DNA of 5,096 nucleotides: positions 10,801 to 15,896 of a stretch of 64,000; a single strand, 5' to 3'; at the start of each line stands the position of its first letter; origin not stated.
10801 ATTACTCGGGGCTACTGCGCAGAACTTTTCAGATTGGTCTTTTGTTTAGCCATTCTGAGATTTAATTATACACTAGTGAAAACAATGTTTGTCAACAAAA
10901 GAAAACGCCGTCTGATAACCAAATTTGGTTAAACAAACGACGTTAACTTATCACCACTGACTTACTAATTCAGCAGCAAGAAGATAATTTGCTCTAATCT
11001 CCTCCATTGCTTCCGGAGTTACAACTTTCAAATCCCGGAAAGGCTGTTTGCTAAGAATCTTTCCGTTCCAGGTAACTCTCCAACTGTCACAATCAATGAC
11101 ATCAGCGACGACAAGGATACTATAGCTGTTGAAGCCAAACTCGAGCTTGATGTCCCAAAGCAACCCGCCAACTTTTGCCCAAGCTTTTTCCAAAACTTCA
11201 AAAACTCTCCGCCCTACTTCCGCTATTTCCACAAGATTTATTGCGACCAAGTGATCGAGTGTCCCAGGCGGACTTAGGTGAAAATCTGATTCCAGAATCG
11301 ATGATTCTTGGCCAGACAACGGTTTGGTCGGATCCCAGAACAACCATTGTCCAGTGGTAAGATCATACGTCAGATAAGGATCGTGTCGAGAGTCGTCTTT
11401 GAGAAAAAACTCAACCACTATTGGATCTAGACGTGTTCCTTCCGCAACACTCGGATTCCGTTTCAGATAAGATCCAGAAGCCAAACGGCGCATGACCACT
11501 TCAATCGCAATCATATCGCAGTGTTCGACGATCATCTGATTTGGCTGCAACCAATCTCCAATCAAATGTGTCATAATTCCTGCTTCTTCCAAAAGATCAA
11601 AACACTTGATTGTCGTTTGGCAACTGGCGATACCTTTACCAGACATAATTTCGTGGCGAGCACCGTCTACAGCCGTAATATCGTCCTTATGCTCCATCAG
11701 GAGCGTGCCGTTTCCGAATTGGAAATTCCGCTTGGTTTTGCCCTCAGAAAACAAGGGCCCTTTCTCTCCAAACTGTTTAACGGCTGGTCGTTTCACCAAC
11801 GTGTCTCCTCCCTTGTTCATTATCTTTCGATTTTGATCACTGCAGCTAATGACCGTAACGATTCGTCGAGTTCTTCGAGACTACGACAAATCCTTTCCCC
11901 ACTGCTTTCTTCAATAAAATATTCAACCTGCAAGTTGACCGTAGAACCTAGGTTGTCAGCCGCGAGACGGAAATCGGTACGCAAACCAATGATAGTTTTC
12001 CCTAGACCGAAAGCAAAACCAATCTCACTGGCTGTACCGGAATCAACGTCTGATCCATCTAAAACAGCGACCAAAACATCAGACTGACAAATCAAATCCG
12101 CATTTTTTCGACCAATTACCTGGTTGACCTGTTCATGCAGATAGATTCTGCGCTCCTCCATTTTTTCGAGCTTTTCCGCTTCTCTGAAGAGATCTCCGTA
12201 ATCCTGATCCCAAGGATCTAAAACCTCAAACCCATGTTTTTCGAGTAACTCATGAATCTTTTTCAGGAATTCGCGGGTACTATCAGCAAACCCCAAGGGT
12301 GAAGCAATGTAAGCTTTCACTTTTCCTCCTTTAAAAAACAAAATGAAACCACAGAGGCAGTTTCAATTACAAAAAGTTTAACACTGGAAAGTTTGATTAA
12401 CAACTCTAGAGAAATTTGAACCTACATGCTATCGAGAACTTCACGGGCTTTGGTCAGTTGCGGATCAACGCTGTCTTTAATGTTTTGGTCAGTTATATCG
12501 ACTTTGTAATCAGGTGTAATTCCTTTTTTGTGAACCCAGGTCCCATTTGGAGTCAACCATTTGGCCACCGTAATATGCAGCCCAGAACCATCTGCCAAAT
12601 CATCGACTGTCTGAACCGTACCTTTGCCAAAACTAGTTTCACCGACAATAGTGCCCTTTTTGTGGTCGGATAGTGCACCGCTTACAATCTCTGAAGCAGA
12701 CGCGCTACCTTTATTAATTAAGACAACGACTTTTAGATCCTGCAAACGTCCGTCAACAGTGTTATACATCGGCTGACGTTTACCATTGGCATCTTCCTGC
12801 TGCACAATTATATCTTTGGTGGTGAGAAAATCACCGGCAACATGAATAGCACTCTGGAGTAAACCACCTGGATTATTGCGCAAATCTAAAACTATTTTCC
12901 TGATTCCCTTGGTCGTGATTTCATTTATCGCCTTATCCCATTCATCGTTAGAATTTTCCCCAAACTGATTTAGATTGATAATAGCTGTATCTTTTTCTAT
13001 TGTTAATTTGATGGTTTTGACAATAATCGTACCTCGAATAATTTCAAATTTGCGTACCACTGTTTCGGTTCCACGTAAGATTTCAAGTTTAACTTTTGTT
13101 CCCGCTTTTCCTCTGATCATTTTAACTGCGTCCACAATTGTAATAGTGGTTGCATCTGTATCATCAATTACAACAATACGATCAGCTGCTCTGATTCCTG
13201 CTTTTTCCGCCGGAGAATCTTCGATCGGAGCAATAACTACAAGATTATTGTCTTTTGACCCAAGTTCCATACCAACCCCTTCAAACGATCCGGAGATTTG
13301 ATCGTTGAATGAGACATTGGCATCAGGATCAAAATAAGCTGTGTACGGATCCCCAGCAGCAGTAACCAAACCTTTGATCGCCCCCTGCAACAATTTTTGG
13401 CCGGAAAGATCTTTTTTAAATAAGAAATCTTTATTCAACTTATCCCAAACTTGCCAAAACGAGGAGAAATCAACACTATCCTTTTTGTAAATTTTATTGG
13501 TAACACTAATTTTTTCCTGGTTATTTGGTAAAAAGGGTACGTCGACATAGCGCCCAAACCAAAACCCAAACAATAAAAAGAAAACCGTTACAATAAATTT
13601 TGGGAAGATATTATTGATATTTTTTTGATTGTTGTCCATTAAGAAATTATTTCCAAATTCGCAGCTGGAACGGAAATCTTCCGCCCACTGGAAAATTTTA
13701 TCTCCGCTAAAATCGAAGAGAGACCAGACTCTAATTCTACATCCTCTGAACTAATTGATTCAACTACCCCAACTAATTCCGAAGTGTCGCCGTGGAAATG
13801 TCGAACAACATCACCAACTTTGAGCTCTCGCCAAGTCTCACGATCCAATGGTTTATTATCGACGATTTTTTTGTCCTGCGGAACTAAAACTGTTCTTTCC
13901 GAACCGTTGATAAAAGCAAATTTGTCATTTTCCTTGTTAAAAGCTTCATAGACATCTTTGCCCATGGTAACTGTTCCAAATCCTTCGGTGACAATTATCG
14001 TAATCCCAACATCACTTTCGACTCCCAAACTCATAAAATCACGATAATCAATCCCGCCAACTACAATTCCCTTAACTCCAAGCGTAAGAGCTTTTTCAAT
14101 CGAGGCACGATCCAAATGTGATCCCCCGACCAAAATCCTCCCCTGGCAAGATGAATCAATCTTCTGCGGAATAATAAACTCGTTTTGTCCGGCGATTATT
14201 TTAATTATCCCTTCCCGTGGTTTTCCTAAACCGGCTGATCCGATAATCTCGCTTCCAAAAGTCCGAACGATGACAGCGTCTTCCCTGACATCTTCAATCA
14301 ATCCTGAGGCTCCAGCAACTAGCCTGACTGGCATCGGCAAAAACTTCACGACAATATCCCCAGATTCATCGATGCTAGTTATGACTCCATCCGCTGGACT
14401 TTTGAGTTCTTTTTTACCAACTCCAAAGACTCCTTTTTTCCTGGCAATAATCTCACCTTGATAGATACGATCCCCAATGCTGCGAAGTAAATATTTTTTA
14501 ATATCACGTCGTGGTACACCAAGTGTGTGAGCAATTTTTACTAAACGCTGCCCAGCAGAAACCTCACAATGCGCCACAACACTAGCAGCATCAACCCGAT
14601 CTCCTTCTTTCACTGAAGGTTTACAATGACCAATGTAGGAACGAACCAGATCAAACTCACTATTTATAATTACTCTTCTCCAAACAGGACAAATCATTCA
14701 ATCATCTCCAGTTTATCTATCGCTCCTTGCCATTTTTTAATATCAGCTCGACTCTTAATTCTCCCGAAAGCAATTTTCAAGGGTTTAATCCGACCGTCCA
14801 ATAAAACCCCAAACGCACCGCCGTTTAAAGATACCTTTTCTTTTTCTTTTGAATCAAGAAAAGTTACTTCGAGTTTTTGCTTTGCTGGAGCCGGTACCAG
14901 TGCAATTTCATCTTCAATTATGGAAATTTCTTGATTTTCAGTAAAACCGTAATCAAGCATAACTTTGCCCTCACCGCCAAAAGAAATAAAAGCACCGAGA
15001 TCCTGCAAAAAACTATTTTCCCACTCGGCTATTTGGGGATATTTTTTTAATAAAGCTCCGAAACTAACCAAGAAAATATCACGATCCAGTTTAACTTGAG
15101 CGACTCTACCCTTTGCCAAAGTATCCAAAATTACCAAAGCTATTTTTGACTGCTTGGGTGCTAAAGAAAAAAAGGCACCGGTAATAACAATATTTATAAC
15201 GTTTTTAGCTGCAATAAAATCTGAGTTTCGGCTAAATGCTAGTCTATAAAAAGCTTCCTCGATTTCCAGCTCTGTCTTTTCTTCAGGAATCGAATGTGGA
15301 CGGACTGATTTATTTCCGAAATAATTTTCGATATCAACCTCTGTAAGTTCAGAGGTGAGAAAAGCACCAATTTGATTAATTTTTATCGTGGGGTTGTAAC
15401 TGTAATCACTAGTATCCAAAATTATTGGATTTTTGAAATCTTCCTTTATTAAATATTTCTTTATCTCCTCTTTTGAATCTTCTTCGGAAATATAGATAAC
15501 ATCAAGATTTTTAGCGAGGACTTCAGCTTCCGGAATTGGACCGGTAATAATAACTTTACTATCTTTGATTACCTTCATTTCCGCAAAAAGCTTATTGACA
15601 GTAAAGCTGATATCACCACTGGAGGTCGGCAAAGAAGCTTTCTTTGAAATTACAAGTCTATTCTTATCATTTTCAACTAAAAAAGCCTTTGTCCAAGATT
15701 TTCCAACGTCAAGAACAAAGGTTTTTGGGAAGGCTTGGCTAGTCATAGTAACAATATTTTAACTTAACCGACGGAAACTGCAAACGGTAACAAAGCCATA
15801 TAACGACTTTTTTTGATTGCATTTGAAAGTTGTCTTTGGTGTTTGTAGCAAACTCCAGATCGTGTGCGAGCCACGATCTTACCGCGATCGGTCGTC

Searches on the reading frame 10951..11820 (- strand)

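Call 78: search_protein_families(library=pfam, max_evalue=0.00001, proteins=[window:10951-11820:-])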
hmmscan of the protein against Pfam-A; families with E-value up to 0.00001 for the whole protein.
window:10951-11820:- (289 aa): 1 family
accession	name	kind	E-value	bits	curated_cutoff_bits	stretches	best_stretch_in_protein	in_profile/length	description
PF01259.24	SAICAR_synt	-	6.5e-44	150.9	20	2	24-153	2-130/233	SAICAR synthetase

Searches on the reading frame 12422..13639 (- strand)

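Call 78: search_protein_families(library=pfam, max_evalue=0.00001, proteins=[window:12422-13639:-])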
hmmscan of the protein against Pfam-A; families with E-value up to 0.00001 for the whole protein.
window:12422-13639:- (405 aa): 5 families
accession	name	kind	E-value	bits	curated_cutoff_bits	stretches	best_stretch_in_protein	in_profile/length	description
PF03572.23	Peptidase_S41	-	6.7e-53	179.1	24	1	218-380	2-165/165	Peptidase family S41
PF17820.7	PDZ_6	-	1.3e-10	41.3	27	1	135-189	2-54/54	PDZ domain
PF13180.12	PDZ_2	-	2.7e-10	40.8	27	1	123-193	4-73/80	PDZ domain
PF00595.29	PDZ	-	1e-09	39.1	23.2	1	118-188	10-81/81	PDZ domain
PF22694.1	CtpB_N-like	-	1.2e-06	29.3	27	1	30-106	8-84/85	Activating protease CtpB N-terminal domain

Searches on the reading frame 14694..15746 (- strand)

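Call 78: search_protein_families(library=pfam, max_evalue=0.00001, proteins=[window:14694-15746:-])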
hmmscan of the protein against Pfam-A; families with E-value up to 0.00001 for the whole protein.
window:14694-15746:- (350 aa): 1 family
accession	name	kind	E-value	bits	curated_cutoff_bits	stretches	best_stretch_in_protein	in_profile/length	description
PF13941.12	MutL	-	4.2e-07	29.5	27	0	11-61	3-52/450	MutL protein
